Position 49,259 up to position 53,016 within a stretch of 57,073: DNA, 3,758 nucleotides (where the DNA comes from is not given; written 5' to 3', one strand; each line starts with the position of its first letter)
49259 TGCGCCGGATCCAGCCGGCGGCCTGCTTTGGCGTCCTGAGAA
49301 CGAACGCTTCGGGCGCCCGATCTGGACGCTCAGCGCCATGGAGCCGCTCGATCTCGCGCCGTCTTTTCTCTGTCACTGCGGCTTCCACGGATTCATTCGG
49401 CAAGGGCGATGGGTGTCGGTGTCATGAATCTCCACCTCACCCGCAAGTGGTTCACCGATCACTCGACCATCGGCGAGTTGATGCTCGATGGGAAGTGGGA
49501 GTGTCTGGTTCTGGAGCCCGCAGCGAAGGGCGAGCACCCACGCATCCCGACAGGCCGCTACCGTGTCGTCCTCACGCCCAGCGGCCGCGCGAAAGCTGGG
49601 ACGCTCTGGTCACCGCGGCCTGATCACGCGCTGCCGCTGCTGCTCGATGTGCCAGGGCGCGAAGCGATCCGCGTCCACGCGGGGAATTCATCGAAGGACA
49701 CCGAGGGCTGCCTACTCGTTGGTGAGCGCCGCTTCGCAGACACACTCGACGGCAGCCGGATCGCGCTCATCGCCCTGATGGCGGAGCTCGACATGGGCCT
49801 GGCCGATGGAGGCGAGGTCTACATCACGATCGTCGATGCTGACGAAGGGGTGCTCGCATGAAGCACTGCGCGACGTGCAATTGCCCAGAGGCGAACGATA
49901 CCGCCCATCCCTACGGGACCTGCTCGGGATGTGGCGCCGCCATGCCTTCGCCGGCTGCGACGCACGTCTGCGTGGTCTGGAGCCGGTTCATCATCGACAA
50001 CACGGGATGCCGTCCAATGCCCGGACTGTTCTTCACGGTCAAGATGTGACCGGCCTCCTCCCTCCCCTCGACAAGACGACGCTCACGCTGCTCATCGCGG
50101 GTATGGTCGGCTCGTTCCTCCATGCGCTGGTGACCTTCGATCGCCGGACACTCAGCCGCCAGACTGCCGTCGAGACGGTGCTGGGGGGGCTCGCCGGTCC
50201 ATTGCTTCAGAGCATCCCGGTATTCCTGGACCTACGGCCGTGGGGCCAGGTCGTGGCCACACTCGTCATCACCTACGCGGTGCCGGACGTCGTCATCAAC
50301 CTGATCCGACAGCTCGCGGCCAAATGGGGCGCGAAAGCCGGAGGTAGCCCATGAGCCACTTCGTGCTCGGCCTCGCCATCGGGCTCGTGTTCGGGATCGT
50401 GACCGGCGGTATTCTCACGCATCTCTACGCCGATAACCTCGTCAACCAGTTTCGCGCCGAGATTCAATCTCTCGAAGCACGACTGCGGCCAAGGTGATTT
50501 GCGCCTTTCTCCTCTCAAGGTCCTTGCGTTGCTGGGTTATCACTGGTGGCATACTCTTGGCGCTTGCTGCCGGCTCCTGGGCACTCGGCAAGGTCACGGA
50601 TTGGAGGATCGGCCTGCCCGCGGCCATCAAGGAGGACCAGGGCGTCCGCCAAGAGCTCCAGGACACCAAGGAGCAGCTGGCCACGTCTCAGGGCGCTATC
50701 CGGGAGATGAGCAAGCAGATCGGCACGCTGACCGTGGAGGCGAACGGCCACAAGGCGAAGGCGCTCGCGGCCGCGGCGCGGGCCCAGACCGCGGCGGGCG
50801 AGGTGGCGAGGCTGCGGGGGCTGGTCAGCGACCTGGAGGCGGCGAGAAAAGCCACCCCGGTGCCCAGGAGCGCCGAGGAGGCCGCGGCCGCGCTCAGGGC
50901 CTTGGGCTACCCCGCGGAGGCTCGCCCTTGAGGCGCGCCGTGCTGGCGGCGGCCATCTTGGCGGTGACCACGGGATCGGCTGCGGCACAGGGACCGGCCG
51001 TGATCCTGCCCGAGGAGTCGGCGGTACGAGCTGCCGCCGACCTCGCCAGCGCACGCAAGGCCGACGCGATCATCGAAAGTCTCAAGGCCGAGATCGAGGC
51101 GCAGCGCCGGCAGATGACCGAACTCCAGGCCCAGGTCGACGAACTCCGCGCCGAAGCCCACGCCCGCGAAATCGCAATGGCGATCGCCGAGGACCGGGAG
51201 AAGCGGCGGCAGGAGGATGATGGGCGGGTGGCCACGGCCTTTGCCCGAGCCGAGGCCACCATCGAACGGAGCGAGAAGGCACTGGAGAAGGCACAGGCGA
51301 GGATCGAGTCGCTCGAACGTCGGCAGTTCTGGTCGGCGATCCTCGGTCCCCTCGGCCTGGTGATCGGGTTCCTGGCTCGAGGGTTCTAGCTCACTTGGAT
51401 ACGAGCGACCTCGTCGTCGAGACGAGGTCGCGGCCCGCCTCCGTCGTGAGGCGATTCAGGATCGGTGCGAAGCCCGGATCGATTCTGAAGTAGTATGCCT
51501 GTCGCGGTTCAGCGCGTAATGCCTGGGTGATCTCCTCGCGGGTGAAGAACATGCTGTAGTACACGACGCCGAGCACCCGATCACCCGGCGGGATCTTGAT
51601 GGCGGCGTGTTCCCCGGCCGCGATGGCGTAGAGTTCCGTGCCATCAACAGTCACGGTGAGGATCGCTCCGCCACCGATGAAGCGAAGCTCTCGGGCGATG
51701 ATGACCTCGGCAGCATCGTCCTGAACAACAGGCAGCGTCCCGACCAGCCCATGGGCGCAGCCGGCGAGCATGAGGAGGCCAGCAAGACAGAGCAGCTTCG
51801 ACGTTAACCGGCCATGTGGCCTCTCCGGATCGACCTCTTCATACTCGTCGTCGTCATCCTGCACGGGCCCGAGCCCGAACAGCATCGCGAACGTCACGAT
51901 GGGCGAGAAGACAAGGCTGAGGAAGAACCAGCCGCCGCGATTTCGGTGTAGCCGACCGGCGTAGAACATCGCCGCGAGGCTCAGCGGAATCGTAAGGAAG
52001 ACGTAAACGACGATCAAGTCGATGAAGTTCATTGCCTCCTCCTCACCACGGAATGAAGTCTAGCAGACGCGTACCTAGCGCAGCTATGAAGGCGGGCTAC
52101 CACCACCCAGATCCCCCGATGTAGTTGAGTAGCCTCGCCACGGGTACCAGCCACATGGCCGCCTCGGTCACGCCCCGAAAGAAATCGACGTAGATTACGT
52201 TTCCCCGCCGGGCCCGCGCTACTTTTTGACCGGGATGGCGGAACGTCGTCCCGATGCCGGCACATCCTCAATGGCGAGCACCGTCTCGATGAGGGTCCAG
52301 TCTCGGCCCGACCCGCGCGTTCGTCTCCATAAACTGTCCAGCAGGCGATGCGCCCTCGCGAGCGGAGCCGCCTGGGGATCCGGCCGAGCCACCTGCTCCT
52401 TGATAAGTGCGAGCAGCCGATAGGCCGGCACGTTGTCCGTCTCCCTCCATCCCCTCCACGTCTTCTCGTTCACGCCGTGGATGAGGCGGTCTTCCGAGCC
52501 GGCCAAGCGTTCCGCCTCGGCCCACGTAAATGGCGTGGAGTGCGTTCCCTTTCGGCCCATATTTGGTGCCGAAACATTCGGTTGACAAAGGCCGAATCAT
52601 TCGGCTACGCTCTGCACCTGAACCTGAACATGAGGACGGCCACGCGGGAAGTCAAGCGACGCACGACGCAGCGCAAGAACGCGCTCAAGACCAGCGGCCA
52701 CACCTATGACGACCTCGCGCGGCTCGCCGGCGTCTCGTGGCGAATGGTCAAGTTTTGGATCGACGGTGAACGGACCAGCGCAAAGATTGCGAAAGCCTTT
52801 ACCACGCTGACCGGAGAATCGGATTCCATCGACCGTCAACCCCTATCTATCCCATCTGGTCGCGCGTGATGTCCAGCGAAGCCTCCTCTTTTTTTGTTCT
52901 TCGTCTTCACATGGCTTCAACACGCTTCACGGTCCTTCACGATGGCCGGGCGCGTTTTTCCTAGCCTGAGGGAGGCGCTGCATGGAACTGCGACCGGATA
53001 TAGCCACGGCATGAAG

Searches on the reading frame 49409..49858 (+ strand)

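Call 50: search_protein_families(library=pfam, proteins=[window:49409-49858:+], max_evalue=0.01)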
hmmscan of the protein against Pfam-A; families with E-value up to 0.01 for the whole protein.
window:49409-49858:+ (150 aa): 1 family
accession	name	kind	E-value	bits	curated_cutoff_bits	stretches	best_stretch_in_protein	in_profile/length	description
PF18925.5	DUF5675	-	1.7e-26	92.8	26.7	1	9-125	1-110/114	Family of unknown function (DUF5675)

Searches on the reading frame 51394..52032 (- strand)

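Call 50: search_protein_families(library=pfam, proteins=[window:51394-52032:-], max_evalue=0.01)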
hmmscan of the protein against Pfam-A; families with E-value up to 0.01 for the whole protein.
window:51394-52032:- (213 aa): 1 family
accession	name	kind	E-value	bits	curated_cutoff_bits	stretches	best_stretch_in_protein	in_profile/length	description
PF11008.14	DUF2846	-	0.0013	19.2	34.3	1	105-185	2-79/92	Protein of unknown function (DUF2846)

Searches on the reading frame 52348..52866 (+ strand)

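Call 50: search_protein_families(library=pfam, proteins=[window:52348-52866:+], max_evalue=0.01)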
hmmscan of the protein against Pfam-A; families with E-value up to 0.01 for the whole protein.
window:52348-52866:+ (173 aa): 1 family
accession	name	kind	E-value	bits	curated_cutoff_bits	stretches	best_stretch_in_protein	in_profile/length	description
PF13518.12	HTH_28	-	8.8e-05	22.9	25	1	116-143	11-38/52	Helix-turn-helix domain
